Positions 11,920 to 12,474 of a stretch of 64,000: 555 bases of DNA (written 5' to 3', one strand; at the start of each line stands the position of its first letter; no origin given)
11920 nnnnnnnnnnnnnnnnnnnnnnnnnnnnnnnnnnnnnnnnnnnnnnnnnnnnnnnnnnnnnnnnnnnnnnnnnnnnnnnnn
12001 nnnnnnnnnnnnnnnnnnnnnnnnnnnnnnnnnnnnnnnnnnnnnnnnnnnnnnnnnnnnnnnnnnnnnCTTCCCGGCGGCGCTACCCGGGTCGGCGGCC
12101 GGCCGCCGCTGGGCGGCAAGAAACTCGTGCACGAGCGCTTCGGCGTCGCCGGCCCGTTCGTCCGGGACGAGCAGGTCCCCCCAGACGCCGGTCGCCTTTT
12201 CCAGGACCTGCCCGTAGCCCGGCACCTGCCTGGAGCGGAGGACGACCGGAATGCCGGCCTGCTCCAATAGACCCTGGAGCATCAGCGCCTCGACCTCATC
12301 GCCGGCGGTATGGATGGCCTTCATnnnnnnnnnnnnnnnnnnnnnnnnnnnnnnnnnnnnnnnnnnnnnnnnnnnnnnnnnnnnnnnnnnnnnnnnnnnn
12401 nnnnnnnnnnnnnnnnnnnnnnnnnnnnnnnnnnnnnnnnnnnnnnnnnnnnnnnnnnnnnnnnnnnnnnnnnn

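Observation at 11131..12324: DUF2007 (putative signal-transducing) domain fused in frame to a DapA-family lyase within the hom-thrC-thrB-lysC cluster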

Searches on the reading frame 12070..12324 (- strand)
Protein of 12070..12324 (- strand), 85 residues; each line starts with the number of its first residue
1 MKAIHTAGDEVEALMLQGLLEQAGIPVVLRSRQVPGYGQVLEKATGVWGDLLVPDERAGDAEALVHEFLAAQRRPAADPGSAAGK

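Call 16: find_homologous_proteins(query=A2, max_evalue=0.001)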
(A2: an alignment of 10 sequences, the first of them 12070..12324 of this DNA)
Query A2 (10 sequences) (85 aa, profile of the alignment): 114 proteins with E <= 0.001 among 5848 candidates.
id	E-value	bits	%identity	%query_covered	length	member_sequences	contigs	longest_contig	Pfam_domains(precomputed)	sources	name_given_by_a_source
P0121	3.9e-33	131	66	89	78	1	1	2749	PF09413.16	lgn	-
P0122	4.0e-32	128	74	81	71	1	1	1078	PF09413.16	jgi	-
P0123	5.5e-32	127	69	89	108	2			PF09413.16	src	-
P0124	8.5e-32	127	61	89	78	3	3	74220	PF09413.16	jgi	-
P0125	3.9e-31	124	66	89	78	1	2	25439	PF09413.16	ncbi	-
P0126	4.8e-31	124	53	80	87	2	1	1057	PF09413.16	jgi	-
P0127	2.5e-30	122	53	80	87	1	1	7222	PF09413.16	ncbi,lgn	-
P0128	2.9e-30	122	53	82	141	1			-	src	-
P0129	6.8e-30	121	55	86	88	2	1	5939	PF09413.16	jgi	jgi:hypothetical protein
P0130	8.2e-30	120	51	80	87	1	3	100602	PF09413.16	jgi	jgi:hypothetical protein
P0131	2.9e-29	118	53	78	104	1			-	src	-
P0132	2.6e-28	115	51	86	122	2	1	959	-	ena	-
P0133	4.2e-28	115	61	92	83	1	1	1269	PF09413.16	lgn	-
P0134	2.0e-27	113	55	84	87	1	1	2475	-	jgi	jgi:hypothetical protein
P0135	2.4e-27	112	47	78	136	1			PF00701.29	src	-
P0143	1.8e-25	106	52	79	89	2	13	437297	PF09413.16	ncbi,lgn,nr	ncbi:MAG: DUF2007 domain-containing protein [Armatimonadota bacterium]|nr:DUF2007 domain-containing 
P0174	3.3e-21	93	48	86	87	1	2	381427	-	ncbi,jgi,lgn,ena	-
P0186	3.5e-20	89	43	86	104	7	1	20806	-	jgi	-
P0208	5.1e-15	73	35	78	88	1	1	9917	PF09413.16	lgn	-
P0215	1.9e-13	68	38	85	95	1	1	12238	PF09413.16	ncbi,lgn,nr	ncbi:MAG: DUF2007 domain-containing protein [Armatimonadota bacterium]|nr:DUF2007 domain-containing 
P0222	1.2e-11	62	38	81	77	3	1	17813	PF09413.16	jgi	jgi:hypothetical protein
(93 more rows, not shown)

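Call 17: find_encoding_contigs(protein=P0143, flank=6000, max_places=2)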
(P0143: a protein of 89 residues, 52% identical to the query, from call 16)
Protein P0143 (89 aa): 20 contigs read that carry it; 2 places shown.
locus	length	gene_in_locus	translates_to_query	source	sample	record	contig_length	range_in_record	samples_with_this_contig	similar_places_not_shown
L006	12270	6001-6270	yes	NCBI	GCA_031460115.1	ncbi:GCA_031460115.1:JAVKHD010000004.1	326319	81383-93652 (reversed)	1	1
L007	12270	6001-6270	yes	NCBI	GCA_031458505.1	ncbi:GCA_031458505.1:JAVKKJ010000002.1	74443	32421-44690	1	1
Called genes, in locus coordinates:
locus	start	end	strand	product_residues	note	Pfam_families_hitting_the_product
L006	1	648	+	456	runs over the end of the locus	PF01546:Peptidase_M20, PF07687:M20_dimer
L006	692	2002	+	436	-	PF03448:MgtE_N, PF00571:CBS, PF01769:MgtE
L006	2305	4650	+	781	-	PF00270:DEAD, PF00271:Helicase_C, PF22982:WHD_HRQ1, PF09369:MZB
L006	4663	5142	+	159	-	PF18306:LDcluster4, PF03641:Lysine_decarbox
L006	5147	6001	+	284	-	PF00590:TP_methylase, PF23016:RsmI_C (weak)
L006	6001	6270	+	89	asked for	PF09413:DUF2007 (faint)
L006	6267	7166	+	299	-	PF00701:DHDPS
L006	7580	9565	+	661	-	PF00133:tRNA-synt_1, PF01406:tRNA-synt_1e (faint), PF09334:tRNA-synt_1g, PF00133:tRNA-synt_1, PF19303:Anticodon_3, PF01588:tRNA_bind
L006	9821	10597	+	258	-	PF01026:TatD_DNase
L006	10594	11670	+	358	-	PF01435:Peptidase_M48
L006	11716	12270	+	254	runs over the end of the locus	PF04029:2-ph_phosp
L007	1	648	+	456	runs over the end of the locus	PF01546:Peptidase_M20, PF07687:M20_dimer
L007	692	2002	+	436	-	PF03448:MgtE_N, PF00571:CBS, PF01769:MgtE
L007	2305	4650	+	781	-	PF00270:DEAD, PF00271:Helicase_C, PF22982:WHD_HRQ1, PF09369:MZB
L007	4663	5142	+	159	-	PF18306:LDcluster4, PF03641:Lysine_decarbox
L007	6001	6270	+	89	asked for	PF09413:DUF2007 (faint)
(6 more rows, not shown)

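Call 18: find_encoding_contigs(protein=P0174, flank=6000, max_places=2)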
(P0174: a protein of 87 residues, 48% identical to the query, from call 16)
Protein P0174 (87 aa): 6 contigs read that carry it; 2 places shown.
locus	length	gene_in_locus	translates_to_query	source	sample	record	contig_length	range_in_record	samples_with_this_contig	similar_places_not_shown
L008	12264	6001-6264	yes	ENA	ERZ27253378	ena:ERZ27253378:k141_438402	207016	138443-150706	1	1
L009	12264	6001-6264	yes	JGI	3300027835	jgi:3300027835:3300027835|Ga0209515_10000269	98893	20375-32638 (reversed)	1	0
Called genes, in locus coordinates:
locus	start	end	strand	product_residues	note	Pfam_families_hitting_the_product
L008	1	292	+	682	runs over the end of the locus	PF02897:Peptidase_S9_N, PF00326:Peptidase_S9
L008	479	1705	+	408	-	PF01494:FAD_binding_3 (weak), PF22607:FAD_binding-like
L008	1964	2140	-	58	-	-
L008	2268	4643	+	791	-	PF00270:DEAD, PF04851:ResIII, PF00271:Helicase_C, PF22982:WHD_HRQ1, PF09369:MZB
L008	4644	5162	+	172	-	PF18306:LDcluster4, PF03641:Lysine_decarbox (weak)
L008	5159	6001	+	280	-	PF00590:TP_methylase, PF23016:RsmI_C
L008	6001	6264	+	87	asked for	-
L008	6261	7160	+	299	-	PF00701:DHDPS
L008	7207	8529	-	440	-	PF04185:Phosphoesterase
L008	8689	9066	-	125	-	-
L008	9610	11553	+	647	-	PF00133:tRNA-synt_1, PF01406:tRNA-synt_1e, PF09334:tRNA-synt_1g, PF19303:Anticodon_3, PF01588:tRNA_bind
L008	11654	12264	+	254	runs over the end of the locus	PF01026:TatD_DNase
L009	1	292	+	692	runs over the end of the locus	PF02897:Peptidase_S9_N, PF00326:Peptidase_S9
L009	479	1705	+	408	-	PF01494:FAD_binding_3 (weak), PF22607:FAD_binding-like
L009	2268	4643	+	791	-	PF00270:DEAD, PF04851:ResIII, PF00271:Helicase_C, PF22982:WHD_HRQ1, PF09369:MZB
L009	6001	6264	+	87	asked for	-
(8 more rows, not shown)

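Call 19: find_encoding_contigs(protein=P0215, flank=6000, max_places=2)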
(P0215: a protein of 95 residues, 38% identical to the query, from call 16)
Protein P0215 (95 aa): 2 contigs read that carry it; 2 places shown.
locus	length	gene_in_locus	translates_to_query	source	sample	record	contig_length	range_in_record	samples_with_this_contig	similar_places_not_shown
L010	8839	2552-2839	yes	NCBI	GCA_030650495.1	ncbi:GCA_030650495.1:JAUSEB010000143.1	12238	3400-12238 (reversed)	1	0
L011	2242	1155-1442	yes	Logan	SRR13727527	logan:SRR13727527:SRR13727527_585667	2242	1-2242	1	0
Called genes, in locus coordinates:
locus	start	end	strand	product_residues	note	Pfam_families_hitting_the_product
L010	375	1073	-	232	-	PF06082:YjbH (faint)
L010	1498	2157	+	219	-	PF00730:HhH-GPD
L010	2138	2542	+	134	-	PF03061:4HBT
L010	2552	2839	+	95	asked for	PF09413:DUF2007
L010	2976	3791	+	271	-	PF00175:NAD_binding_1 (weak), PF10418:DHODB_Fe-S_bind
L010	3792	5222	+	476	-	PF14691:Fer4_20, PF01262:AlaDh_PNT_C (faint), PF01494:FAD_binding_3 (faint), PF07992:Pyr_redox_2, PF13450:NAD_binding_8, PF13738:Pyr_redox_3 (faint), PF00070:Pyr_redox (weak)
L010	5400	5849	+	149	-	PF02082:Rrf2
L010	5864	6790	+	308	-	PF00291:PALP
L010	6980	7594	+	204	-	-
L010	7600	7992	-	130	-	PF01894:YjbQ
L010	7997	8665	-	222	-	PF01876:RNase_P_p30 (weak), PF02811:PHP (weak)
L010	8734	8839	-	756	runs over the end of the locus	PF00122:E1-E2_ATPase, PF00702:Hydrolase, PF08282:Hydrolase_3 (weak)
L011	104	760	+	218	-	PF00730:HhH-GPD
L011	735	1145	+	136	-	PF03061:4HBT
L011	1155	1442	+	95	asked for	PF09413:DUF2007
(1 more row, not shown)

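Call 20: find_related_loci(query=A2, collection=genome_contigs, flank=6000)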
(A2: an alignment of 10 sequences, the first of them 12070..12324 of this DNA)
Query A2 (85 aa) in genome_contigs; peptide patterns used: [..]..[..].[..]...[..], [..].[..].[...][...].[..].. (x = any residue, [..] = any of these).
192 stretches matched a pattern; 28 encode a relative of the query (tblastn E <= 1e-3); 28 distinct loci.
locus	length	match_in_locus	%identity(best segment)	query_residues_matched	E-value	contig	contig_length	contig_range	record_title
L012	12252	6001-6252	76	1-84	1e-37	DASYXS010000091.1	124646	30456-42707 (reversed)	MAG TPA_asm: bacterium isolate SMAG_U6314 k141_376965, whole genome shotgun sequence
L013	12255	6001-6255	74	1-85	1e-37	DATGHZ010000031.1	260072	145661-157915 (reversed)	MAG TPA_asm: bacterium isolate SMAG_U9794 k141_1902934, whole genome shotgun sequence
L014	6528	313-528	81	1-72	2e-35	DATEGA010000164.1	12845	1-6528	MAG TPA_asm: bacterium isolate SMAG_U8773 k141_2528740, whole genome shotgun sequence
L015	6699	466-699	69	1-76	3e-33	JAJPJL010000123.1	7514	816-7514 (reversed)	MAG: Bacillota bacterium isolate Centralia_MAG_47 k107_4730178, whole genome shotgun sequence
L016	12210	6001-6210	74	4-73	2e-33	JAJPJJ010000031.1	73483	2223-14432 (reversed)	MAG: Bacillota bacterium isolate Centralia_MAG_45 k107_11215342, whole genome shotgun sequence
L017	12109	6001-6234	69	1-76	5e-32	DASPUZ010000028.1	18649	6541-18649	MAG TPA_asm: bacterium isolate SMAG_U12316 k141_2119794, whole genome shotgun sequence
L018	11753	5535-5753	71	1-73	4e-32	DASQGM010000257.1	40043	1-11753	MAG TPA_asm: bacterium isolate SMAG_U11806 k141_965513, whole genome shotgun sequence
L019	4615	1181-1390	57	4-73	3e-24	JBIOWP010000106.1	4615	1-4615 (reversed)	MAG: bacterium isolate MAG079 k127_3570963, whole genome shotgun sequence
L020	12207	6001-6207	56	1-71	8e-23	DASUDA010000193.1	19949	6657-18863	MAG TPA_asm: bacterium isolate SMAG_U1312 k141_495641, whole genome shotgun sequence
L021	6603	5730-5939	53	4-73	3e-21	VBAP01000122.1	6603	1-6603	MAG: Bacillati bacterium ANGP1 isolate NP_8 14_1009_16_40cm_scaffold_58646, whole genome shotgun sequence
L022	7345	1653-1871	51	4-76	9e-21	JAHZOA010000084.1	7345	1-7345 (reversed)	MAG: Armatimonadota bacterium isolate CR_Sed_300A_bin.46 scaffold_2502, whole genome shotgun sequence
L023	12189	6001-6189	57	4-66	1e-20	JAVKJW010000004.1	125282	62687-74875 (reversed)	MAG: Candidatus Thermofontivivens primus isolate QQ_201705_bins_113 QQ_201705_bins_113_scaffold_4, whole genome shotgun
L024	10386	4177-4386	53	4-73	4e-20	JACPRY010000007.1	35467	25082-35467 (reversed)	MAG: Armatimonadetes bacterium isolate NC_groundwater_691_Ag_S-0.2um_64_11 S36_SO-2_scaffold_76125, whole genome shotgun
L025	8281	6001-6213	53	1-73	3e-19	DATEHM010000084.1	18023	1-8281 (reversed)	MAG TPA_asm: bacterium isolate SMAG_U8811 k141_1473205, whole genome shotgun sequence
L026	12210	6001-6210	51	4-73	6e-19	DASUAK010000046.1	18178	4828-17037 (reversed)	MAG TPA_asm: bacterium isolate SMAG_U2493 k141_1065533, whole genome shotgun sequence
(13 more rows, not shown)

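Call 45: predict_structure(alignment_id=A4)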
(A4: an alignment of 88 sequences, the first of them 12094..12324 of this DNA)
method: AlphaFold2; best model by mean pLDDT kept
length: 77 residues; sequences in the alignment: 88
mean_pLDDT: 83.9   pTM: 0.70
mean pLDDT of the five models: 83.9, 81.3, 80.3, 80.1, 79.8
residues with pLDDT >= 90: 46; 70-90: 12; 50-70: 17; < 50: 2
segments of 3 or more residues with pLDDT < 50: none
pLDDT, mean of each block of 10 residues (from residue 1): 91 94 95 64 65 97 95 64
secondary structure, 60 per line:
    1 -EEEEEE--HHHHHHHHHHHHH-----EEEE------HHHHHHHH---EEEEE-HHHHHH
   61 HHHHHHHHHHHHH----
elements in order: E2-7 H10-22 E28-31 H38-45 E49-53 H55-73

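Call 48: search_solved_structures(query=A4, max_evalue=10, show_alignments=2)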
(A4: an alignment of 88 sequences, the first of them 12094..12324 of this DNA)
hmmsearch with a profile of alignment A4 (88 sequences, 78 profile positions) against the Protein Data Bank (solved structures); distinct sequences matched with E-value up to 10: 9.
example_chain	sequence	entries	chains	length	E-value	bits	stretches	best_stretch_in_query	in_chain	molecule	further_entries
7suk_NJ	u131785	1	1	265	0.74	12.9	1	46-73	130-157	rRNA biogenesis protein RRP5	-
5wwm_A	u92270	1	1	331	0.8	12.8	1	46-73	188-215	rRNA biogenesis protein RRP5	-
5nlg_A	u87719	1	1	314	0.89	12.7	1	46-73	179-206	rRNA biogenesis protein RRP5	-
6gsm_c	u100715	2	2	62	1.1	12.3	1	41-64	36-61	40S ribosomal protein S28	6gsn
5it7_c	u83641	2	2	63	1.2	12.3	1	41-64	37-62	40S ribosomal protein S28 | Ribosomal protein eS28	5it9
3j80_c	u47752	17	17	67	1.3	12.1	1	41-64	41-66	eS28 | 40S ribosomal protein S28 | Small ribosomal subunit protein eS28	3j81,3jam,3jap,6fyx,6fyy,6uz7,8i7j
7ug9_A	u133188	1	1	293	1.3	12.1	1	12-73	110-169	5'-3' exoribonuclease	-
2hh3_A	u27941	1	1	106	2.1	11.5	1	48-75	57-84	KH-type splicing regulatory protein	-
4b8t_A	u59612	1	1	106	2.1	11.5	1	48-75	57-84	KH-TYPE SPLICING REGULATORY PROTEIN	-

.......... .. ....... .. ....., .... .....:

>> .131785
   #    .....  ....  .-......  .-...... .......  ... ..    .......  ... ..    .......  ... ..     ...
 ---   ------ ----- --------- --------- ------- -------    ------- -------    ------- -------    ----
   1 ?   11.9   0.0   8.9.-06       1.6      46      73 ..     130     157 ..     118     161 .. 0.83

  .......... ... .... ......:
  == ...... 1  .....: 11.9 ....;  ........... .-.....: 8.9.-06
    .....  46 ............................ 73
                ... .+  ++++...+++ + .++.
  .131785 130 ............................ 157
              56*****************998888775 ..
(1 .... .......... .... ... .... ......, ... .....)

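Call 80: find_encoding_contigs(protein=P0222, flank=4000, max_places=1)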
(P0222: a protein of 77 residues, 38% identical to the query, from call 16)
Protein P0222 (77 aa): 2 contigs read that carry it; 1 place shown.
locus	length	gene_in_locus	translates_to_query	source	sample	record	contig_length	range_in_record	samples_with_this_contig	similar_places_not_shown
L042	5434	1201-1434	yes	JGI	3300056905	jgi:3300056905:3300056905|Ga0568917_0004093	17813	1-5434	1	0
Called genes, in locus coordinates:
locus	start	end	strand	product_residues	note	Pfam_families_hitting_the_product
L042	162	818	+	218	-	PF00730:HhH-GPD, PF10576:EndIII_4Fe-2S (weak)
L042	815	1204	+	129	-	PF03061:4HBT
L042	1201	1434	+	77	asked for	PF09413:DUF2007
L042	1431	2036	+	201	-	-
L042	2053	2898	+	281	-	PF10418:DHODB_Fe-S_bind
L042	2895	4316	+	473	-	PF14691:Fer4_20, PF01262:AlaDh_PNT_C (faint), PF01494:FAD_binding_3 (faint), PF01946:Thi4 (faint), PF07992:Pyr_redox_2, PF00070:Pyr_redox (faint), PF13450:NAD_binding_8, PF13738:Pyr_redox_3 (weak)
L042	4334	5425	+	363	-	PF14486:DUF4432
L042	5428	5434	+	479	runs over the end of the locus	PF20695:UbiD_N, PF01977:UbiD, PF20696:UbiD_C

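Call 81: find_encoding_contigs(protein=P0208, flank=4000, max_places=1)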
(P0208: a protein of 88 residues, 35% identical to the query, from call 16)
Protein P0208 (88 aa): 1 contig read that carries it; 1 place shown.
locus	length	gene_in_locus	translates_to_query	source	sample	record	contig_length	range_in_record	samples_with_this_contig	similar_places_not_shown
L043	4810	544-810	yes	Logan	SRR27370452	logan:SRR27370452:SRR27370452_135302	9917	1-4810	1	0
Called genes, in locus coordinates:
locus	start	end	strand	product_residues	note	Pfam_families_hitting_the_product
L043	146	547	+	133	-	PF22636:FlK (weak), PF13279:4HBT_2, PF03061:4HBT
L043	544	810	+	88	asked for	PF09413:DUF2007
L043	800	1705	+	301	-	PF00175:NAD_binding_1 (weak), PF10418:DHODB_Fe-S_bind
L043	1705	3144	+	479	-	PF14691:Fer4_20, PF02826:2-Hacid_dh_C (faint), PF01262:AlaDh_PNT_C (faint), PF01494:FAD_binding_3 (faint), PF07992:Pyr_redox_2, PF13450:NAD_binding_8, PF13738:Pyr_redox_3 (faint), PF00070:Pyr_redox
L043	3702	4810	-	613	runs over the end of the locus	PF03717:PBP_dimer, PF00905:Transpeptidase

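Call 82: find_encoding_contigs(protein=P0186, flank=4000, max_places=1)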
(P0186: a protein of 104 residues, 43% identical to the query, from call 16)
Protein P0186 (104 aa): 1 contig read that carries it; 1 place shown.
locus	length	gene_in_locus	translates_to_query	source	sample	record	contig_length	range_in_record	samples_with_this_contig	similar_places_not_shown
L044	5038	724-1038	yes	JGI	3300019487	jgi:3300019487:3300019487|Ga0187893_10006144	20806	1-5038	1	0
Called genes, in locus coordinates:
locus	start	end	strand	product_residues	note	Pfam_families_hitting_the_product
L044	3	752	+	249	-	PF00590:TP_methylase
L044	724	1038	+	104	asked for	-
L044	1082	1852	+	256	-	PF02353:CMAS (weak), PF13489:Methyltransf_23, PF01209:Ubie_methyltran (weak), PF13847:Methyltransf_31, PF08241:Methyltransf_11, PF08242:Methyltransf_12 (weak), PF13649:Methyltransf_25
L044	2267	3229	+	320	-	PF01717:Meth_synt_2, PF08267:Meth_synt_1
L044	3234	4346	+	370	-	PF01717:Meth_synt_2, PF08267:Meth_synt_1 (weak)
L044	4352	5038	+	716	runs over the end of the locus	PF00133:tRNA-synt_1, PF01406:tRNA-synt_1e (weak), PF09334:tRNA-synt_1g, PF00133:tRNA-synt_1, PF19303:Anticodon_3, PF08264:Anticodon_1 (weak), PF01588:tRNA_bind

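Call 83: search_protein_representatives(alignment_id=A4)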
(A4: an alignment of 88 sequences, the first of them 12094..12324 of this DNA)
Query: 88 sequences, 78 profile positions. Proteins with E-value up to 0.001 (for the whole library): 1579; up to 1e-10: 180; up to 1e-30: 0. The best 150 are listed.
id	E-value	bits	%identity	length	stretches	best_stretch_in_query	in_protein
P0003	2.6e-30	120.2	-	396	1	1-73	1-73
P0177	8.7e-27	108.9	-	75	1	2-76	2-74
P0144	2.1e-26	107.6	-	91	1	2-71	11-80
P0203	2.5e-26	107.4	-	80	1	1-76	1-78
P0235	1.5e-24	101.7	-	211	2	6-74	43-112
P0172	4.1e-23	97.1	-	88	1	3-71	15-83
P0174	3.8e-22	94.0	-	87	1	1-75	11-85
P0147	6.8e-22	93.2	-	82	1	1-57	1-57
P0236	8.7e-22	92.8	-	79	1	1-77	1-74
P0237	1.5e-21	92.1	-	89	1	2-76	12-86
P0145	2.3e-21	91.5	-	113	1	2-76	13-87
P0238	8.0e-20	86.6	-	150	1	2-76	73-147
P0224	2.3e-19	85.1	-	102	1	2-72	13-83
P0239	9.8e-19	83.1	-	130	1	2-74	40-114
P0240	1.3e-18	82.6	-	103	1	2-74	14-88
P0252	1.8e-17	79.0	-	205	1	2-71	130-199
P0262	1.4e-16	76.1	-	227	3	2-72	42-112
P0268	8.5e-16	73.7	-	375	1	2-72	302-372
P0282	6.1e-15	70.9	-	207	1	2-75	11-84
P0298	5.1e-14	68.0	-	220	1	1-76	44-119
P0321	5.8e-13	64.6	-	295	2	3-67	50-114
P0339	2.4e-12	62.6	-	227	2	2-74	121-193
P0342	2.8e-12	62.4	-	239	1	3-71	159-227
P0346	3.3e-12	62.2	-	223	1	3-71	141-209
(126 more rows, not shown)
